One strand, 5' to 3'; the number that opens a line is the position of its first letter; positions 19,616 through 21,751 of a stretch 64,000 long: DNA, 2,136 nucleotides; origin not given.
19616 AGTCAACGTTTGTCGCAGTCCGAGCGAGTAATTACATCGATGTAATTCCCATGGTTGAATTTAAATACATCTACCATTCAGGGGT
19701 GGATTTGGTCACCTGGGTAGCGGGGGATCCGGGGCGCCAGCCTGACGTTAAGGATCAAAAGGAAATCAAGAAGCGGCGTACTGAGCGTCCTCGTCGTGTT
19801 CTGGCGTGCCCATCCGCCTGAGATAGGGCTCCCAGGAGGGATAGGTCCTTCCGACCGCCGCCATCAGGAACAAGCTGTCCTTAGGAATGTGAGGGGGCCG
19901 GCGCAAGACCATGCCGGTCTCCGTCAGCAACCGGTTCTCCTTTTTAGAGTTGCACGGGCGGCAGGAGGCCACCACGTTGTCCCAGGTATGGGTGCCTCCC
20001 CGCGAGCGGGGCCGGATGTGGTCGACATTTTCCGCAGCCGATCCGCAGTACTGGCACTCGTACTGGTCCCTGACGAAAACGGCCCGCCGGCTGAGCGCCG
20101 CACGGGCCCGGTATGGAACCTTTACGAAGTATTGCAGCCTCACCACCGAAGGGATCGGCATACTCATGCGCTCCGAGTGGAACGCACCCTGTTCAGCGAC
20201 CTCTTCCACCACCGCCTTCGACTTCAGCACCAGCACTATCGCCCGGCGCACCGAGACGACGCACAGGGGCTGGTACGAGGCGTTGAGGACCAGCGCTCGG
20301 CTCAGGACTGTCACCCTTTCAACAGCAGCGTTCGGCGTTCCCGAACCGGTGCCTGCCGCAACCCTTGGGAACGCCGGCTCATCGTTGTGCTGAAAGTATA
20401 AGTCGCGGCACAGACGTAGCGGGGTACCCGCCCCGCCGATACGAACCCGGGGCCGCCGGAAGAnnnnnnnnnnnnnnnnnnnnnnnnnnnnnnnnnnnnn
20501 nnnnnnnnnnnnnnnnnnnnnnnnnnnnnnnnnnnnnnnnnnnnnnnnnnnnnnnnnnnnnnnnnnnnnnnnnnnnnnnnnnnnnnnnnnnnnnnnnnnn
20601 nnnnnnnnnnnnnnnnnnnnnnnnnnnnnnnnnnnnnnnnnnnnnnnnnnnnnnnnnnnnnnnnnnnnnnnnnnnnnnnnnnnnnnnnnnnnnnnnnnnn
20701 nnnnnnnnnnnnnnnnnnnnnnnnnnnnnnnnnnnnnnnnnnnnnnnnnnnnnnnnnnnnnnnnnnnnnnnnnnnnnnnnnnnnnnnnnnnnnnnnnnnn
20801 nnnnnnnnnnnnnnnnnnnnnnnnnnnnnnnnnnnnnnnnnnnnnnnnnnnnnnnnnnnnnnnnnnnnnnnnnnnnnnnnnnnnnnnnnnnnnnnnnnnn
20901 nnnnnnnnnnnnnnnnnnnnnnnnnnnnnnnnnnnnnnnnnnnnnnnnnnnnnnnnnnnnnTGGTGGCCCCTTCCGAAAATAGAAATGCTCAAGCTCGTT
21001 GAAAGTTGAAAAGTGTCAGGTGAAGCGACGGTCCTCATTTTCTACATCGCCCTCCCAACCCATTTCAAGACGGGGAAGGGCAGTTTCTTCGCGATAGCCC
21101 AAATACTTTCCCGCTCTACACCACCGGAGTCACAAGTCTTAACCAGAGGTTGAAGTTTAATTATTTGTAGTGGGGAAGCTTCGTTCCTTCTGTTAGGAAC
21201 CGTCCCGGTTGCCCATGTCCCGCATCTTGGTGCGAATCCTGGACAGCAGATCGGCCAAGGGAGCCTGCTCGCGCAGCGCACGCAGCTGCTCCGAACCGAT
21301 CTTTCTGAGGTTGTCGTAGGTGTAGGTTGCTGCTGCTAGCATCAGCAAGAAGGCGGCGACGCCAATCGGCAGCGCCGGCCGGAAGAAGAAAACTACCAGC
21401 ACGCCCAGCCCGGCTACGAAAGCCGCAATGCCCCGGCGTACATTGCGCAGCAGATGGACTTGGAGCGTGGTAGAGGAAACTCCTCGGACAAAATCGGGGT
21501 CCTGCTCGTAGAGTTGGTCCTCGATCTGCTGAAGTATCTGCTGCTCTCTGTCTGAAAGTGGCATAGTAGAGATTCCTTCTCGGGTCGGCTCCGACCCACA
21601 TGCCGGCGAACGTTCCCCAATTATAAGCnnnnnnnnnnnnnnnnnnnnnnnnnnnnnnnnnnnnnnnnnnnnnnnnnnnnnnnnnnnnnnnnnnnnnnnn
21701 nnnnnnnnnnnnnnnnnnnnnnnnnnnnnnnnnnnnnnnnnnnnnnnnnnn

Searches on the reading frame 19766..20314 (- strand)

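Call 4: search_protein_families(library=ncbifam, proteins=[window:19766-20314:-])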
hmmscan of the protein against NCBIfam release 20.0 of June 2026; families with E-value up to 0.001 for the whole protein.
window:19766-20314:- (182 aa): 2 families
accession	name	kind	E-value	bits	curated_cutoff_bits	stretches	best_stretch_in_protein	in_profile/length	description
NF040563.1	guided_IscB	equivalog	5.5e-15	55.3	175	1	40-132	153-242/314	RNA-guided endonuclease IscB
NF049971.1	CRISPR_Cas9d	exception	4e-08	32.4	375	1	84-128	545-596/986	type II CRISPR RNA-guided endonuclease Cas9d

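Call 10: search_protein_families(library=ncbifam, proteins=[window:19766-20314:-], max_evalue=0.01)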
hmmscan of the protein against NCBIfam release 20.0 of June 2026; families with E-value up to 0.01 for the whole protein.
window:19766-20314:- (182 aa): 4 families
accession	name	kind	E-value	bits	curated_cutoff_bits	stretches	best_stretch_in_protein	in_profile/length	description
NF040563.1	guided_IscB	equivalog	5.5e-15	55.3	175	1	40-132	153-242/314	RNA-guided endonuclease IscB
NF049971.1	CRISPR_Cas9d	exception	4e-08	32.4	375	1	84-128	545-596/986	type II CRISPR RNA-guided endonuclease Cas9d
NF038221.1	IcmJ_DotN_IVB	equivalog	0.0025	17.3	100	1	76-121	34-80/205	type IVB secretion system protein IcmJDotN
TIGR02646.1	TIGR02646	subfamily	0.0041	17.2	52.15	1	86-123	26-69/144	retron system putative HNH endonuclease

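Call 69: search_protein_families(library=pfam, proteins=[window:19766-20314:-], max_evalue=0.01)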
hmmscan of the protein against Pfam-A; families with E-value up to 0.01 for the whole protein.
window:19766-20314:- (182 aa): 3 families
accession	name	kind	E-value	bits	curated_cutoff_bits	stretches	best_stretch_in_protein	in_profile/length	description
PF01844.29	HNH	-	7.4e-14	52.1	21.4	1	87-128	1-47/47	HNH endonuclease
PF14279.12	HNH_5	-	2.9e-13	50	27.5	1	87-133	1-51/56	HNH endonuclease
PF13395.12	HNH_4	-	0.0013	19.1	22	1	95-128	18-51/54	HNH endonuclease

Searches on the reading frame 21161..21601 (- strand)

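Call 4: search_protein_families(library=ncbifam, proteins=[window:21161-21601:-])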
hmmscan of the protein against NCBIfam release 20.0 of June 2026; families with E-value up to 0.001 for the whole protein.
window:21161-21601:- (146 aa): 0 families

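Call 69: search_protein_families(library=pfam, proteins=[window:21193-21564:-], max_evalue=0.01)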
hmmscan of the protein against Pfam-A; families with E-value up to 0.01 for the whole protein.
window:21193-21564:- (123 aa): 2 families
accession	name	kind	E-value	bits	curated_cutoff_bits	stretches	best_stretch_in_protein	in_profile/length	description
PF11239.13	DUF3040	-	4.4e-19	68.9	24.7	1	1-80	1-83/84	Protein of unknown function (DUF3040)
PF04932.20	Wzy_C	-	0.0058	16.9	31.7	1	38-96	11-73/149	O-Antigen ligase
